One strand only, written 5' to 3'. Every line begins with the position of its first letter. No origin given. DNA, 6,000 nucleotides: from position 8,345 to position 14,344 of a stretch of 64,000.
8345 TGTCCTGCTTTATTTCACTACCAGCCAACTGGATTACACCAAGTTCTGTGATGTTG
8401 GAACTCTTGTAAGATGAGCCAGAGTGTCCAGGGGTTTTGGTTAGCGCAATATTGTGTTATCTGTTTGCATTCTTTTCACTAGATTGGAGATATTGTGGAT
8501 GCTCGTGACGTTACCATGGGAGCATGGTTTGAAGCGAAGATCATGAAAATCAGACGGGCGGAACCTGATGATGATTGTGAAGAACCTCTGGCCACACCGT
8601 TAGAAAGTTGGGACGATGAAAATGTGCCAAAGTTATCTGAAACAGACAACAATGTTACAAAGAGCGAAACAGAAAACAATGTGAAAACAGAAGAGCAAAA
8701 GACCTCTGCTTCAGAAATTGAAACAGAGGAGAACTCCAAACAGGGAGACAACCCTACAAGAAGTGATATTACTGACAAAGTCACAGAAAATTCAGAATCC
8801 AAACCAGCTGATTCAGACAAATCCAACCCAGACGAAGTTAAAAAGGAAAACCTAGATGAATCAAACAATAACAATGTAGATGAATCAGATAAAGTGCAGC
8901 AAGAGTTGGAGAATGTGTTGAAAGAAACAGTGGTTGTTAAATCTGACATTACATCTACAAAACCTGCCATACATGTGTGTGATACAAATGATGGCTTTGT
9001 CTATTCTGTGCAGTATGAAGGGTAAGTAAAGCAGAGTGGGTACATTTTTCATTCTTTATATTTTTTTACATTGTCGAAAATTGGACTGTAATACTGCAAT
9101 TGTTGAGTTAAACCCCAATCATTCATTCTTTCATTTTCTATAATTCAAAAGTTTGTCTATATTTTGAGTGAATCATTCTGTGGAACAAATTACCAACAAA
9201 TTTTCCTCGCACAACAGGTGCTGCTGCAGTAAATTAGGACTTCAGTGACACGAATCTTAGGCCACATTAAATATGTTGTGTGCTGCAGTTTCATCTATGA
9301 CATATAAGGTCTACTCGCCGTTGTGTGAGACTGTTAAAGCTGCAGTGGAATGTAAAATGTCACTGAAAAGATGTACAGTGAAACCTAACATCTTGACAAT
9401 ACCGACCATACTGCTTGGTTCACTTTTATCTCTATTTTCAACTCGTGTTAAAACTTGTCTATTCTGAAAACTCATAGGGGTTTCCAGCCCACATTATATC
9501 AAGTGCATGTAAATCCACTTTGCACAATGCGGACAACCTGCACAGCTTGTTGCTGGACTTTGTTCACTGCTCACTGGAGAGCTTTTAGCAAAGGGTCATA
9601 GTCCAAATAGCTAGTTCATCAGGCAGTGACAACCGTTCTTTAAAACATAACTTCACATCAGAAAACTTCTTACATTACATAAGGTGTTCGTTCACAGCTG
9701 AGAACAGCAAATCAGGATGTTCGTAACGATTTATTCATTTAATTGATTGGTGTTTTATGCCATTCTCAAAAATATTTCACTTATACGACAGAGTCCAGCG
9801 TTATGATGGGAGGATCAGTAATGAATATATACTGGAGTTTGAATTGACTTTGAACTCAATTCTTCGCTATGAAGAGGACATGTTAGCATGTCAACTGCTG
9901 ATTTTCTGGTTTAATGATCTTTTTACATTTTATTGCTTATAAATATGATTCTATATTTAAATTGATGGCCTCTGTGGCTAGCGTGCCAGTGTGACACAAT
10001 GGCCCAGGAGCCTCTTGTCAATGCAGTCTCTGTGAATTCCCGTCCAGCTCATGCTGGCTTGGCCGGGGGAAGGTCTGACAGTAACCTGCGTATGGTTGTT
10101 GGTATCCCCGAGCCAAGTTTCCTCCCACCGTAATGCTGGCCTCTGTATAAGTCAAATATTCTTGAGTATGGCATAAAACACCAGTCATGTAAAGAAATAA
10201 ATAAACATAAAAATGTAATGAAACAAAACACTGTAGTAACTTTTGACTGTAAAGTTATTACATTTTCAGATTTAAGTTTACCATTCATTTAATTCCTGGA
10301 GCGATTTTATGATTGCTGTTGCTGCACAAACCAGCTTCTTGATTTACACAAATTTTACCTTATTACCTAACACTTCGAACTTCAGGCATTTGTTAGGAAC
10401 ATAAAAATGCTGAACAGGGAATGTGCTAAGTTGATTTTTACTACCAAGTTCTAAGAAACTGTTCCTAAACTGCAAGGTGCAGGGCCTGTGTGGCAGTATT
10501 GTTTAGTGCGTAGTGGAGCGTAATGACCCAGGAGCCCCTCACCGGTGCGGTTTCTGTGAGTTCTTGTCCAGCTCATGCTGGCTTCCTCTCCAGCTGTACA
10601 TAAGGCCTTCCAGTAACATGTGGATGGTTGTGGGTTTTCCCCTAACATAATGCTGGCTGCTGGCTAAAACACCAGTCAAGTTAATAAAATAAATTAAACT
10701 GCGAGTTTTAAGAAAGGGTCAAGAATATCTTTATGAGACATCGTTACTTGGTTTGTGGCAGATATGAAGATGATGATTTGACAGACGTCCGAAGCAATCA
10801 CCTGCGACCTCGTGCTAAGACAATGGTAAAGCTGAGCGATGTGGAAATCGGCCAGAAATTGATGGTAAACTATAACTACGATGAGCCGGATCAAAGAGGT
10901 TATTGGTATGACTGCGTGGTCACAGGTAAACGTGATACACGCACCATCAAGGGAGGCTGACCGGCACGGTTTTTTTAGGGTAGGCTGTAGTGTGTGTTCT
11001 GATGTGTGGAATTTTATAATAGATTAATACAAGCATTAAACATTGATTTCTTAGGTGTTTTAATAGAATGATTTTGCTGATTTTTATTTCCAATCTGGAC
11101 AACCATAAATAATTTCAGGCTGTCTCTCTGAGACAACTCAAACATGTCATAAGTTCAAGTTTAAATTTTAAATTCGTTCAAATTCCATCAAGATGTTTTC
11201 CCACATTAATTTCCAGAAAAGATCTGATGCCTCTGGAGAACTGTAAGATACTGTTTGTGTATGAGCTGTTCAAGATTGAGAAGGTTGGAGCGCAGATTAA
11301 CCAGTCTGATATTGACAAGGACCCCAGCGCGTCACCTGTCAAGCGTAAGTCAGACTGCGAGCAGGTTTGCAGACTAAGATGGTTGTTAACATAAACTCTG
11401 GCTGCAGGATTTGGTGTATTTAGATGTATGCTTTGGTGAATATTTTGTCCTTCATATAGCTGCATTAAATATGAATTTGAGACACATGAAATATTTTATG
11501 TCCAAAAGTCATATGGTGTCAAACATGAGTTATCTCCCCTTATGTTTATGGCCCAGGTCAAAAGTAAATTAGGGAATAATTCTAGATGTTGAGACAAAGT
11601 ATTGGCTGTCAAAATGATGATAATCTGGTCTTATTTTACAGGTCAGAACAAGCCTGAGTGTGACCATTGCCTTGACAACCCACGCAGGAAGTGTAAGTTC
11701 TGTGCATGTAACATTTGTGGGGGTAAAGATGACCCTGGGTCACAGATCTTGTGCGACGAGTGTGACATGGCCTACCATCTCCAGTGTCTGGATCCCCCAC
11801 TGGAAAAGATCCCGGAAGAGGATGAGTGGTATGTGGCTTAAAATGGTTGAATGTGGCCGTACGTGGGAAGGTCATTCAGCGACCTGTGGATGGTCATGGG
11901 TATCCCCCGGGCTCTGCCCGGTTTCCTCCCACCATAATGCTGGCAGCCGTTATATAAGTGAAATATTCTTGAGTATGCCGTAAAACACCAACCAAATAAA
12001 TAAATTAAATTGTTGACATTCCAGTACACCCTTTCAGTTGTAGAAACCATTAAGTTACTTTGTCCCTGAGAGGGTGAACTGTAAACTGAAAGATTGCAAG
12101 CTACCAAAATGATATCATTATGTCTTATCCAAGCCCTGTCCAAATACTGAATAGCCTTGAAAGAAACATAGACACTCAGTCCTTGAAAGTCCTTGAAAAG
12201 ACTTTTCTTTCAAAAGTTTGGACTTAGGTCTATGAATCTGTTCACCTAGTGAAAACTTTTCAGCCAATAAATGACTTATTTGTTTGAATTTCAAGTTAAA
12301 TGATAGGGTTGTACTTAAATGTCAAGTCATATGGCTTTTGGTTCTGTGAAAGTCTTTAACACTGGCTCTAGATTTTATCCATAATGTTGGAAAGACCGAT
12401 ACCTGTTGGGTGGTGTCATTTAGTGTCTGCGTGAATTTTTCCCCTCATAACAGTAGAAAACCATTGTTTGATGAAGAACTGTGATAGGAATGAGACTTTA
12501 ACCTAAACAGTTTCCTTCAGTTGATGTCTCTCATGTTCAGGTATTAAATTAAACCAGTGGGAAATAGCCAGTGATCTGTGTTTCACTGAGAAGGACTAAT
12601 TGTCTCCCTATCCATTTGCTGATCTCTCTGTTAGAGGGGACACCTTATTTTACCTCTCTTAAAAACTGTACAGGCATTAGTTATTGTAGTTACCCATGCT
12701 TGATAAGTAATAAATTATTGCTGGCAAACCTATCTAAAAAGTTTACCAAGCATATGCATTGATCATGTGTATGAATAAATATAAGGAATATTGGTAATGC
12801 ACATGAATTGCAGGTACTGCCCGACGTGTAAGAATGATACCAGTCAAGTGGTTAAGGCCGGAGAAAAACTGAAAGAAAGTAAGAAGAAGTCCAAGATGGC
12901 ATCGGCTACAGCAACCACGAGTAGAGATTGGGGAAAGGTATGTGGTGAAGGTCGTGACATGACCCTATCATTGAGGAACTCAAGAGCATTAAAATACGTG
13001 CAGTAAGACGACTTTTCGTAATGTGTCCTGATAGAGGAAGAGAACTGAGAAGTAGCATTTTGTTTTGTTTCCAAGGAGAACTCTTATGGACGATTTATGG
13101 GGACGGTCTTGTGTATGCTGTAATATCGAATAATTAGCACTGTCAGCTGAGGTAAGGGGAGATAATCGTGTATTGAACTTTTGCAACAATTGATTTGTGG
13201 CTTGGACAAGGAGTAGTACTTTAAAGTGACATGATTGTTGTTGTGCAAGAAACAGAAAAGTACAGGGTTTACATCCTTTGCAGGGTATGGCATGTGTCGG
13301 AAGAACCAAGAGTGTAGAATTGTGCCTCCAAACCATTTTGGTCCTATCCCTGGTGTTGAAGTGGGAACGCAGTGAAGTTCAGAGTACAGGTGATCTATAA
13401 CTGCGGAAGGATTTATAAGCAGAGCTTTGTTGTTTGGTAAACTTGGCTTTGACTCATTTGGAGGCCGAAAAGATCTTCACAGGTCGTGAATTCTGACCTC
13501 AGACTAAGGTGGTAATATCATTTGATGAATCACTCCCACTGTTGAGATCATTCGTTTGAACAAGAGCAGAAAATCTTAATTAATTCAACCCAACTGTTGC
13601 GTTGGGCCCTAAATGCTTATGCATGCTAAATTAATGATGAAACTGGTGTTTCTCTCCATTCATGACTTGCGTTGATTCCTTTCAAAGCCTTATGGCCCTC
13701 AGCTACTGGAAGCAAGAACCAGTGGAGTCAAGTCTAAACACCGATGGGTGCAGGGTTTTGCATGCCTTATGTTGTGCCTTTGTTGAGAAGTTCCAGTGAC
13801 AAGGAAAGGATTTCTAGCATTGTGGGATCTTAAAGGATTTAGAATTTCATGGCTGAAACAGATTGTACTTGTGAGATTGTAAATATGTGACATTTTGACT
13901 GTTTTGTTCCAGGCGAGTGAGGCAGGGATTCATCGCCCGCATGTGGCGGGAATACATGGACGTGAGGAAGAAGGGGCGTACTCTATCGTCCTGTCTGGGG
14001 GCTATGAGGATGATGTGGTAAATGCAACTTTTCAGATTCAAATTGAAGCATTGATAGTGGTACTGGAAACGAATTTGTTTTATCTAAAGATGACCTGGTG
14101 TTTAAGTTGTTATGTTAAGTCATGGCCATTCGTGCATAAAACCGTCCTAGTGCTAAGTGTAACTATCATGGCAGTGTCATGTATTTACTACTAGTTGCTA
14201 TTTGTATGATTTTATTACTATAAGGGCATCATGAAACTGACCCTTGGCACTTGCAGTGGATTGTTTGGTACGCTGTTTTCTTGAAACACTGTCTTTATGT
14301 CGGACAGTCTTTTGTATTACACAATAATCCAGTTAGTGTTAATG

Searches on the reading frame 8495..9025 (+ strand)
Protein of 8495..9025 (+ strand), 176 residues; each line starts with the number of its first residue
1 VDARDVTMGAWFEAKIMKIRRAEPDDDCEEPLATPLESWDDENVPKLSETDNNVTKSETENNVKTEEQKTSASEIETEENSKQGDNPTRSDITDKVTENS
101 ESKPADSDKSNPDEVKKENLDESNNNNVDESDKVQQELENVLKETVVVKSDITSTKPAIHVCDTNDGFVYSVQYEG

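Call 13: find_encoding_contigs(protein=window:8495-9025:+, flank=10000, max_places=6)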
Protein window:8495-9025:+ (176 aa): no gene with exactly this product is on record in the collection.

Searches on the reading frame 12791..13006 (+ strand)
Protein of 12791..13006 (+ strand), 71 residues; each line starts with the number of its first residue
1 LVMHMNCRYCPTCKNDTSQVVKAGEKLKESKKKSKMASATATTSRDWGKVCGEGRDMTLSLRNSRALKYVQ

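Call 47: find_encoding_contigs(protein=window:12791-13006:+, flank=10000, max_places=6)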
Protein window:12791-13006:+ (71 aa): no gene with exactly this product is on record in the collection.

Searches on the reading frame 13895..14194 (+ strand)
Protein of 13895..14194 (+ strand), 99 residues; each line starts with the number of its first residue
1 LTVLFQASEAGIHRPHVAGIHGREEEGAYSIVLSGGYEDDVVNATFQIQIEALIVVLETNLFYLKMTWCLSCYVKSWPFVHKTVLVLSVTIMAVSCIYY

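Call 46: find_encoding_contigs(protein=window:13895-14194:+, flank=10000, max_places=6)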
Protein window:13895-14194:+ (99 aa): no gene with exactly this product is on record in the collection.
